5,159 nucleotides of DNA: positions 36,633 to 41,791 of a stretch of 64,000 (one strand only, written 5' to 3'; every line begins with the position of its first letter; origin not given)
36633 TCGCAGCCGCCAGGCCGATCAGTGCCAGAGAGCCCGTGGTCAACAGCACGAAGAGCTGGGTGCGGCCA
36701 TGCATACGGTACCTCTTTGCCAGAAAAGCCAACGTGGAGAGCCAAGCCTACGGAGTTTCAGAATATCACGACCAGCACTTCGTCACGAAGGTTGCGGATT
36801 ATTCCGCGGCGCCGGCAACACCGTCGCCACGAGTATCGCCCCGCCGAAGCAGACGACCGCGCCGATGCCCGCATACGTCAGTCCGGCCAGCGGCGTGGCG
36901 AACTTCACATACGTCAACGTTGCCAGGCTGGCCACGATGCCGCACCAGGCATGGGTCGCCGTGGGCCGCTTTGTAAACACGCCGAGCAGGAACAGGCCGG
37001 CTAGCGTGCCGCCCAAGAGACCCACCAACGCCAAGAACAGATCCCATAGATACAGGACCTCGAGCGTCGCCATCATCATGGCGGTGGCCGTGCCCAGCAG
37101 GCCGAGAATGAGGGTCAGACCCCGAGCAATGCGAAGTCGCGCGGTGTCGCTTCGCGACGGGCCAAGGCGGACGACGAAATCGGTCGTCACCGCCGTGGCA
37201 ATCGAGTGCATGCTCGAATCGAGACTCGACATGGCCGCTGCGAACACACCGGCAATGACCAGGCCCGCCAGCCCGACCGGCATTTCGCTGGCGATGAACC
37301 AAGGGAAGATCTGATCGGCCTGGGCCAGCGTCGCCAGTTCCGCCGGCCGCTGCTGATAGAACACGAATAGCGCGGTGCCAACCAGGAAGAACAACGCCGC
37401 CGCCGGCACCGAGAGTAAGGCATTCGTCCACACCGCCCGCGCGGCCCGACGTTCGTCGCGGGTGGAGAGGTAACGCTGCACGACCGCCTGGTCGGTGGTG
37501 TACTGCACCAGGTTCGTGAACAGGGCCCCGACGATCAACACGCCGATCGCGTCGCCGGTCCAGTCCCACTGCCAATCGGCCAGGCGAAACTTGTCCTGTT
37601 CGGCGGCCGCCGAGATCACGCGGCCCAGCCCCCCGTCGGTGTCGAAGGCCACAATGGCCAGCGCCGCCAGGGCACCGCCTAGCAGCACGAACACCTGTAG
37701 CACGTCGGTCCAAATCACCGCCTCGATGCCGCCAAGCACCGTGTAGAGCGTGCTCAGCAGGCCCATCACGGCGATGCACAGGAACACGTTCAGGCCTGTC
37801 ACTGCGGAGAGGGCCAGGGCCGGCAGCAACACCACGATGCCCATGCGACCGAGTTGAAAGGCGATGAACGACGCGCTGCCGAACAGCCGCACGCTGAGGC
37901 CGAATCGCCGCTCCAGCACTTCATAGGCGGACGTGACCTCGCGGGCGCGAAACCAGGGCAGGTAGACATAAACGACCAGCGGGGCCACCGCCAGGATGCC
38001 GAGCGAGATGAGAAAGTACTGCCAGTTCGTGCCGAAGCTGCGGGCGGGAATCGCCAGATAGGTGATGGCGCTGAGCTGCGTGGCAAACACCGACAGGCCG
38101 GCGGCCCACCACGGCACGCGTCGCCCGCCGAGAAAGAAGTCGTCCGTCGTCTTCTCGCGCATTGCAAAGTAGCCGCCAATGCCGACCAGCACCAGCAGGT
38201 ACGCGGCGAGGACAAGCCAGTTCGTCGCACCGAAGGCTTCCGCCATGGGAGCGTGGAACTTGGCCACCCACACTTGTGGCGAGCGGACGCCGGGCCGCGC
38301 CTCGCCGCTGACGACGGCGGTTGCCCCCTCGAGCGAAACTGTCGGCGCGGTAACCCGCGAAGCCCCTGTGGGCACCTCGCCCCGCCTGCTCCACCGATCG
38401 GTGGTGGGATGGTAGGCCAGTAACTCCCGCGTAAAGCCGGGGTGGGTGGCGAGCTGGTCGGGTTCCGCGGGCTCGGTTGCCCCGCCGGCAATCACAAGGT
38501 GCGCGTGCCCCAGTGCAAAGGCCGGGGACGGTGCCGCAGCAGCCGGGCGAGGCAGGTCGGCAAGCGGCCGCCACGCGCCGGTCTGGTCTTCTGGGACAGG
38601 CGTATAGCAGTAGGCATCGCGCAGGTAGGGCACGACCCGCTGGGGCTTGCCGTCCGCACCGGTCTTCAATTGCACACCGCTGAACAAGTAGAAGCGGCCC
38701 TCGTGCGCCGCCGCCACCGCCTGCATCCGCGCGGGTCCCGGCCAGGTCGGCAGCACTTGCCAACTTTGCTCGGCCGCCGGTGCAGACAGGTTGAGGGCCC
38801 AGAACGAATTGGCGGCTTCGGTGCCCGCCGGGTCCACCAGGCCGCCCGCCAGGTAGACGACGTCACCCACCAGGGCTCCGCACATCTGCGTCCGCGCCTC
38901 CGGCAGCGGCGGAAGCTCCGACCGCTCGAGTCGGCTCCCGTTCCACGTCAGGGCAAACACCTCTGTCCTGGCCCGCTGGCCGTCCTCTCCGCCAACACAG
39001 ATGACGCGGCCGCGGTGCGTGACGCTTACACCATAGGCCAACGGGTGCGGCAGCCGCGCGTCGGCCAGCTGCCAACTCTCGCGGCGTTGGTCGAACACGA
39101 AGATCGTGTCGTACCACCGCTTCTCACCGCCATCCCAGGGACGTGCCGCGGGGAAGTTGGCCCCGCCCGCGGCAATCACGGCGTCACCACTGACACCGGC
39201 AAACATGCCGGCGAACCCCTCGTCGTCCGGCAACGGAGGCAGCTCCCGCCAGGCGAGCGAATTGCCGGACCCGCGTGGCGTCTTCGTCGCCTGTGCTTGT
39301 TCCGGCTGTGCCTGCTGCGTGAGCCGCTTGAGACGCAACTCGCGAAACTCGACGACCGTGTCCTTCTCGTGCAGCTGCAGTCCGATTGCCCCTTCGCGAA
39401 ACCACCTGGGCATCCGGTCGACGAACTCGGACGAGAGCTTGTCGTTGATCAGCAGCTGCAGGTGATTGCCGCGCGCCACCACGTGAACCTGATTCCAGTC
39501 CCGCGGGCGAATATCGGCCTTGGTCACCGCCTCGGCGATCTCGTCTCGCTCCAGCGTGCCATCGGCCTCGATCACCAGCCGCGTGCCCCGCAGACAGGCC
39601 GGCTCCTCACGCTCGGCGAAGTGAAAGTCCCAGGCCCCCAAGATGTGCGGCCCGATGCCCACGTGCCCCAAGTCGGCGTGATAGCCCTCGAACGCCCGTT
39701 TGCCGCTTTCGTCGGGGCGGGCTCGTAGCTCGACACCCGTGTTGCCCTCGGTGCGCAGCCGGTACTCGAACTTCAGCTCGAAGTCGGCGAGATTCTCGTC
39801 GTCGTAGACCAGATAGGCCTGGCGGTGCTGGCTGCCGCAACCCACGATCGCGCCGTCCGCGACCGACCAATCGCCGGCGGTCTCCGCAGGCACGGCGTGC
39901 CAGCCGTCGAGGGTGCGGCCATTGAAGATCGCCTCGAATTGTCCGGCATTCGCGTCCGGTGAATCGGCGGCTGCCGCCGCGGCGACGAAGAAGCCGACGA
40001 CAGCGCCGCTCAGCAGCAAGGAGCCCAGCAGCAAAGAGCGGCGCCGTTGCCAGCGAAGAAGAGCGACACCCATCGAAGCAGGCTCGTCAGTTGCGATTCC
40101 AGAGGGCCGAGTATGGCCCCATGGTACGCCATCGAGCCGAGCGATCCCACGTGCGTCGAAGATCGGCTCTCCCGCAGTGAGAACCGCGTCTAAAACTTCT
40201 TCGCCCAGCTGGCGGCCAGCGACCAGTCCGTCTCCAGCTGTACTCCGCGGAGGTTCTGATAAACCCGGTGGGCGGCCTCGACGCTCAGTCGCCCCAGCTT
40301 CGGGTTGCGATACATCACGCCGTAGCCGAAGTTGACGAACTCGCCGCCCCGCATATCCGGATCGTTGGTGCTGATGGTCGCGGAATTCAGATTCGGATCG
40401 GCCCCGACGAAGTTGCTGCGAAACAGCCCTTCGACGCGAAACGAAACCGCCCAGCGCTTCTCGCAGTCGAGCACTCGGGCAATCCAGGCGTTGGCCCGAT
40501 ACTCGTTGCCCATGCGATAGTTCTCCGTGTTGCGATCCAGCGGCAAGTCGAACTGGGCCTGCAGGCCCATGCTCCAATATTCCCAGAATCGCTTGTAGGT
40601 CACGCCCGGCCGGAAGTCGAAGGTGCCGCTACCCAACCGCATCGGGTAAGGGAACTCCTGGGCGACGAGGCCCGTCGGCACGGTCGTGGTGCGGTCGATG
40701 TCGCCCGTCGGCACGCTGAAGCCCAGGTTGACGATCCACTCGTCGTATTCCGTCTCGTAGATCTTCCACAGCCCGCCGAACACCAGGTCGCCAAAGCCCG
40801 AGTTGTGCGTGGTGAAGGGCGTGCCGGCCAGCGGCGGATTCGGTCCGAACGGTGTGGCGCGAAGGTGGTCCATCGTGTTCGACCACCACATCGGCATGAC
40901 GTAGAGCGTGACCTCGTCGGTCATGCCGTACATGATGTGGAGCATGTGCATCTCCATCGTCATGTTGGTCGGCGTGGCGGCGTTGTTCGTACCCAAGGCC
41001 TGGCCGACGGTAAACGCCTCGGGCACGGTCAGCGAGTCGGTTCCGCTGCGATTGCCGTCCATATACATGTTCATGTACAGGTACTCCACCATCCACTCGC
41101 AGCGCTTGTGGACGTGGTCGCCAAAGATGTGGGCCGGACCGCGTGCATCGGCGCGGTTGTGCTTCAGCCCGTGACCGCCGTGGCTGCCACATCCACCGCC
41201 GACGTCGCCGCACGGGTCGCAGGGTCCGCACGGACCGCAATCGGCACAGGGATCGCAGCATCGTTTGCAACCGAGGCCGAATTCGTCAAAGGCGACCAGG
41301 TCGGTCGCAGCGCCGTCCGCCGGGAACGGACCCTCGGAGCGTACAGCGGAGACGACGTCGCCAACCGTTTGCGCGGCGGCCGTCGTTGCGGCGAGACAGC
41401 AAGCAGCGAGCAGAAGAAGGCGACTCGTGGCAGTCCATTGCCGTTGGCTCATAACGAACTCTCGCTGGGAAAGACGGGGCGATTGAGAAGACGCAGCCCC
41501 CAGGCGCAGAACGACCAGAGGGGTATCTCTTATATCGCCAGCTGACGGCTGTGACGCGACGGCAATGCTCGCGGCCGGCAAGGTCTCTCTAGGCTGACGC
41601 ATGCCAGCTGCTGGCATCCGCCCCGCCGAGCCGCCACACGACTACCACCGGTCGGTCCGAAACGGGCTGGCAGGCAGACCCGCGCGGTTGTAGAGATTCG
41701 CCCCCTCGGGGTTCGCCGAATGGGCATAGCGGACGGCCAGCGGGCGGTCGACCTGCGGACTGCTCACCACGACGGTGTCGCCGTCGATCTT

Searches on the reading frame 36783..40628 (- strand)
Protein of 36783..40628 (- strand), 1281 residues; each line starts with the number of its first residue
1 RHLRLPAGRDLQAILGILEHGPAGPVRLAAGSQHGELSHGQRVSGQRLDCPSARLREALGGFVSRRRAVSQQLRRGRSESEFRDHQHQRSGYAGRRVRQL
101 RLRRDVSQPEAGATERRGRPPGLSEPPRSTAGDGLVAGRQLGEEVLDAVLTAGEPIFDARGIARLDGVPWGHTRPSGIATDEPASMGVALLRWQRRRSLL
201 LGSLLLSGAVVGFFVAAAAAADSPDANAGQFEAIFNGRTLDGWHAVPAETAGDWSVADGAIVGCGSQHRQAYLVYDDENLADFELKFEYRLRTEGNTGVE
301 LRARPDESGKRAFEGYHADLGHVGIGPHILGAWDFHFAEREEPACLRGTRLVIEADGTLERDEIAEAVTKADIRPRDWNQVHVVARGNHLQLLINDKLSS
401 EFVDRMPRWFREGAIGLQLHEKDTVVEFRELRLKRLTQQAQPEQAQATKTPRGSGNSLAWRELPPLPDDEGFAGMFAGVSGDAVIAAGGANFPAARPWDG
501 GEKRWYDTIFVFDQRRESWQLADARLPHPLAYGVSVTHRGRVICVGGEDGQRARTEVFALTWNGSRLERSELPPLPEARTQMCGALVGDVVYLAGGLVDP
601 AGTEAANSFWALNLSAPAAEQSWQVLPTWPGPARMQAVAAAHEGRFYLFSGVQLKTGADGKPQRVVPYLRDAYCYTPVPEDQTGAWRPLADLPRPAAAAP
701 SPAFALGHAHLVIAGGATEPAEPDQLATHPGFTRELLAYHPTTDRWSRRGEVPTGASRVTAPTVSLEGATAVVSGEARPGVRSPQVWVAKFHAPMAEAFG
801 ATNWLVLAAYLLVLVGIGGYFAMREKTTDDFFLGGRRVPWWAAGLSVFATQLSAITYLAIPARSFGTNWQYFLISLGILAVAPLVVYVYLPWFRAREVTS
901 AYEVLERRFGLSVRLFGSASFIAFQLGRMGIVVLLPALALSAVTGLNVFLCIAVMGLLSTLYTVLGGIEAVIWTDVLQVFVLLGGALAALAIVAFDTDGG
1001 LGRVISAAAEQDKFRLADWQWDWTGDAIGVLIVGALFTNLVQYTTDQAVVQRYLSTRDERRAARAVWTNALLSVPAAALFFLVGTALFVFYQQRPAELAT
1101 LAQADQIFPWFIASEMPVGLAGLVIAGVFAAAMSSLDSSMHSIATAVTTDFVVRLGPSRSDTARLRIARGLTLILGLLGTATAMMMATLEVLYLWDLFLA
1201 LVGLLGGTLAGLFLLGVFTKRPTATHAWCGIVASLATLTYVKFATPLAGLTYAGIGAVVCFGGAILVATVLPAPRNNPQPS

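Call 59: search_protein_families(library=pfam, proteins=[window:36783-40628:-], max_evalue=0.0001)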
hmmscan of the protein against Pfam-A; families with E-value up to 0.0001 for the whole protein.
window:36783-40628:- (1281 aa): 6 families
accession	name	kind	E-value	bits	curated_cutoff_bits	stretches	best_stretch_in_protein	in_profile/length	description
PF24996.1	NANM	-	1.5e-40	139.6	45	3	453-567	222-348/350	N-acetylneuraminate epimerase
PF00474.23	SSF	-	4.3e-36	125.1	22.8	1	831-1231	1-403/406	Sodium:solute symporter family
PF06439.18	3keto-disac_hyd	-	1.2e-30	107.4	26.8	1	231-434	2-187/187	3-keto-disaccharide hydrolase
PF24681.1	Kelch_KLHDC2_KLHL20_DRC7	-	7.7e-13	48.7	50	2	575-755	47-203/221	KLHDC2/KLHL20/DRC7 Kelch-repeats domain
PF13964.12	Kelch_6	-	3.6e-07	30.4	25.3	0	579-627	2-44/50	Kelch motif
PF01344.31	Kelch_1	-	3.8e-07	29.9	20.1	0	579-627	2-43/46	Kelch motif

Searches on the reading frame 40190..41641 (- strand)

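Call 59: search_protein_families(library=pfam, proteins=[window:40190-41641:-], max_evalue=0.0001)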
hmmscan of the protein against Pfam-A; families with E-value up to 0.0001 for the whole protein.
window:40190-41641:- (483 aa): 1 family
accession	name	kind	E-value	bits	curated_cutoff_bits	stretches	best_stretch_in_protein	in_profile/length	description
PF13557.12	Phenol_MetA_deg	-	1.8e-10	41.7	22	1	250-448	47-213/242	Putative MetA-pathway of phenol degradation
